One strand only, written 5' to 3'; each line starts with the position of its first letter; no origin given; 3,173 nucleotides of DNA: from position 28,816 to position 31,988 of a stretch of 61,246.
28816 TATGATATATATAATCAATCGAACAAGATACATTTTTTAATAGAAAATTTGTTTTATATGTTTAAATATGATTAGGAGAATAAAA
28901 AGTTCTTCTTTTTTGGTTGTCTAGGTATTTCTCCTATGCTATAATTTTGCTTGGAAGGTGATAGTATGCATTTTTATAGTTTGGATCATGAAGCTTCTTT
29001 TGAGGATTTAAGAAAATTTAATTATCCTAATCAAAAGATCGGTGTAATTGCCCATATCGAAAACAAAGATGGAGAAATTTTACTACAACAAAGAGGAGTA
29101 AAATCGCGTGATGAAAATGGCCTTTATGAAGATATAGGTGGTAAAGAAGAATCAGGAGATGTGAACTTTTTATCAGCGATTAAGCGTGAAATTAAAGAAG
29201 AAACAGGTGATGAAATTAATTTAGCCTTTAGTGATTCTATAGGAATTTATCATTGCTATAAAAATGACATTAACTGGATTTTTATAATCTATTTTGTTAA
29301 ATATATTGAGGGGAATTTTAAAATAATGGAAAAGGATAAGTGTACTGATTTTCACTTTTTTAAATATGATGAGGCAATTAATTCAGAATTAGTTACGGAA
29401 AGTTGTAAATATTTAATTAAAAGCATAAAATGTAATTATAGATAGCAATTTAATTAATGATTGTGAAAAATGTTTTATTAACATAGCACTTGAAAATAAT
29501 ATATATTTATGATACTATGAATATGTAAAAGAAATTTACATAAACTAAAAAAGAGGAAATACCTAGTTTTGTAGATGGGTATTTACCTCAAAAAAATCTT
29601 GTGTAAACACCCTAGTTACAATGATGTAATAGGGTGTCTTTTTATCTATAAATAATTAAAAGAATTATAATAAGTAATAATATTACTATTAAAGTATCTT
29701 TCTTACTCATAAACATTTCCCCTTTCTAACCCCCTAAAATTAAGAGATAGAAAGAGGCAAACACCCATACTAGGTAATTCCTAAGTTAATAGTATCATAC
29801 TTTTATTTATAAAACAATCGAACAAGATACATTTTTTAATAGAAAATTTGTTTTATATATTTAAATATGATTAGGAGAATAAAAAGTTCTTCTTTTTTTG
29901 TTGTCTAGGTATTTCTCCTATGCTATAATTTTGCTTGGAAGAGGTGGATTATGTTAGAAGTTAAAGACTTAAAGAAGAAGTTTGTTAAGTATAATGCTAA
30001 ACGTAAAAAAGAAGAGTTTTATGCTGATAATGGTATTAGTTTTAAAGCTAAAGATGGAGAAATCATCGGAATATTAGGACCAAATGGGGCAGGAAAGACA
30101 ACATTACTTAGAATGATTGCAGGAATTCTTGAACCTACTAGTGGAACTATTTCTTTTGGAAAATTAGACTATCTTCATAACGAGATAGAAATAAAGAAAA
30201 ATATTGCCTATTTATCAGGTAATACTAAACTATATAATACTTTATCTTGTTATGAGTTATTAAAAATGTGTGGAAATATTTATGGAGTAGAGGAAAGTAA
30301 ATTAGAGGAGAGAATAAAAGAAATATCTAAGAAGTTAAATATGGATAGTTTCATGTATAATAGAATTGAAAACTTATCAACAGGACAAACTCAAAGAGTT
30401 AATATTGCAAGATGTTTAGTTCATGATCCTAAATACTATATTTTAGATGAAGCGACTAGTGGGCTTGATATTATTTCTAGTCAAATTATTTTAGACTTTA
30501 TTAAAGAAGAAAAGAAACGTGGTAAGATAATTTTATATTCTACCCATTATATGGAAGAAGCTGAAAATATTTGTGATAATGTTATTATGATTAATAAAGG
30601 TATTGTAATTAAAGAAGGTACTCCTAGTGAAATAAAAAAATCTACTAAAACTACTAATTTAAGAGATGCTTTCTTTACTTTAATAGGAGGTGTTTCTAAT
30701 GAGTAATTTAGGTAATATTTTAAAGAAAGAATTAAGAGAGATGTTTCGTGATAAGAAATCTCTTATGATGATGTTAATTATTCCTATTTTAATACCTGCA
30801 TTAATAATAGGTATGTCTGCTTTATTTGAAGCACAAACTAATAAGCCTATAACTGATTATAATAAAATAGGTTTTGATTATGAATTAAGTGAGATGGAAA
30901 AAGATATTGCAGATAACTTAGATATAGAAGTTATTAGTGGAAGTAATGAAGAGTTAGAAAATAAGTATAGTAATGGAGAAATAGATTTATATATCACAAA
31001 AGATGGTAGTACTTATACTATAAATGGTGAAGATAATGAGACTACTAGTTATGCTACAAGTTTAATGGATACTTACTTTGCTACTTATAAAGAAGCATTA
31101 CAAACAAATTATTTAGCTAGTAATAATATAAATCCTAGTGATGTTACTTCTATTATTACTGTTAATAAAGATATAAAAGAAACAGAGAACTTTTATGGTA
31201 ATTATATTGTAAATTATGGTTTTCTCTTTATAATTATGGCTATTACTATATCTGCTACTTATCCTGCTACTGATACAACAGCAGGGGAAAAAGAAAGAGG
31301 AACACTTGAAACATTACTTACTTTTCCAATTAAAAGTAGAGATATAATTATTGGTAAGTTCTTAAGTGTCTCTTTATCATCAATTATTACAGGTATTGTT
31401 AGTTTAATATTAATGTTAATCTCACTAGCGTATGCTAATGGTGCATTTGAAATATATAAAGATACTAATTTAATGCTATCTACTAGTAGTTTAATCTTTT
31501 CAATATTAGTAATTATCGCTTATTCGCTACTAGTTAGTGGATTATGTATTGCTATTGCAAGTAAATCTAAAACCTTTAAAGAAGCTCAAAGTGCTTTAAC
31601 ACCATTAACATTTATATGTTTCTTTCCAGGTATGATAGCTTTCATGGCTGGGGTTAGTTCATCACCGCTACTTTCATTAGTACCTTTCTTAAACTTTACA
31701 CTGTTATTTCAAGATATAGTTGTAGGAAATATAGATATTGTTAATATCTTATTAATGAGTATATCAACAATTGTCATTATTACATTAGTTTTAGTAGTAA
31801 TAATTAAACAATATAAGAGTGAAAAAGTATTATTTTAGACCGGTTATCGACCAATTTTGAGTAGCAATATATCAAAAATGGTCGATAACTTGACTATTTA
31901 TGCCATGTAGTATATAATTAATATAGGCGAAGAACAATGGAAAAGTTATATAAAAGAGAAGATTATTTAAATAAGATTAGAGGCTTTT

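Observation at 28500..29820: Two copies of an unannotated type I toxin-antitoxin-like module (22-aa TM peptide plus convergent antisense RNA)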

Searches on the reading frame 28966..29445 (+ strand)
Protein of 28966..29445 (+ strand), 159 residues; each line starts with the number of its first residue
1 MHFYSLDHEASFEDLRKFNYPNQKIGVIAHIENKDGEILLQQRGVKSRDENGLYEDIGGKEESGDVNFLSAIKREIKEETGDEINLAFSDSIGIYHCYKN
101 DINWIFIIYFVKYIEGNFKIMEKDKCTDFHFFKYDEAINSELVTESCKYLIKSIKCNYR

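Call 10: find_encoding_contigs(protein=window:28966-29445:+, flank=3000, max_places=6)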
Protein window:28966-29445:+ (159 aa): 6 contigs read that carry it; 4 places shown.
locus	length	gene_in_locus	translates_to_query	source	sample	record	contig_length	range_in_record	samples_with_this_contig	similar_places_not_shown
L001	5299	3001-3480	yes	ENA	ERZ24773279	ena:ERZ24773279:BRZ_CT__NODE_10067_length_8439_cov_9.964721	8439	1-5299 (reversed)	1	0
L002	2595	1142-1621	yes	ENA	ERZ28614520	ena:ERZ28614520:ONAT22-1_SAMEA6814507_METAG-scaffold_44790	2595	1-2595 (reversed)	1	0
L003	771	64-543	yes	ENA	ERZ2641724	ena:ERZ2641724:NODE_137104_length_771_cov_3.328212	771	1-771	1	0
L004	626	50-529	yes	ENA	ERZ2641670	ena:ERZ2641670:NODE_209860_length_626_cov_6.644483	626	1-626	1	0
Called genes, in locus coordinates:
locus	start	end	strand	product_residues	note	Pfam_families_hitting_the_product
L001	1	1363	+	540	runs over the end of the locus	PF00005:ABC_tran, PF02463:SMC_N (faint), PF13555:AAA_29 (faint), PF00931:NB-ARC (faint), PF03193:RsgA_GTPase (faint), PF13191:AAA_16 (faint), PF12848:ABC_tran_Xtn, PF00005:ABC_tran, +2 more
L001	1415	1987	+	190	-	PF01613:Flavin_Reduct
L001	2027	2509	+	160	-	-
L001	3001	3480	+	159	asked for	PF00293:NUDIX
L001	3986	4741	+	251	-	PF02463:SMC_N (faint), PF00005:ABC_tran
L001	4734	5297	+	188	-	?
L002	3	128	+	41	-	?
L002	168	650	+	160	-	-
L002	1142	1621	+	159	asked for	PF00293:NUDIX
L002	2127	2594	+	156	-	?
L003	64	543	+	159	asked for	PF00293:NUDIX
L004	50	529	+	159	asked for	PF00293:NUDIX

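Call 67: search_protein_families(library=pfam, proteins=[window:28966-29445:+], max_evalue=0.001)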
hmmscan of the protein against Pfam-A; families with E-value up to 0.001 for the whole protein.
window:28966-29445:+ (159 aa): 1 family
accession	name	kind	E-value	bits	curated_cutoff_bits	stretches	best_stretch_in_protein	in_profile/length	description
PF00293.34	NUDIX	-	2.1e-13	50.9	21.1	1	25-139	4-119/134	NUDIX domain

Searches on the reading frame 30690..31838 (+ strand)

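Call 67: search_protein_families(library=pfam, proteins=[window:30690-31838:+], max_evalue=0.001)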
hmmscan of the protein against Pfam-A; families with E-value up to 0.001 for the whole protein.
window:30690-31838:+ (382 aa): 5 families
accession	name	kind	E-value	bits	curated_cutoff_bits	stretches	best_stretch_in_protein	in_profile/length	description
PF12698.13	ABC2_membrane_3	-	1.2e-29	104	31.6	1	22-368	1-346/347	ABC-2 family transporter protein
PF12679.13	ABC2_membrane_2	-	4.5e-22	79.1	27.2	1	9-370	2-277/283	ABC-2 family transporter protein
PF01061.29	ABC2_membrane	-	1.7e-08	34.7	26.9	1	172-313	51-176/211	ABC-2 type transporter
PF12730.13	ABC2_membrane_4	-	2.6e-07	31.2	27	1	160-293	38-164/179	ABC-2 family transporter protein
PF13346.12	ABC2_membrane_5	-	0.00037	20.5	25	1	176-376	35-202/205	ABC-2 family transporter protein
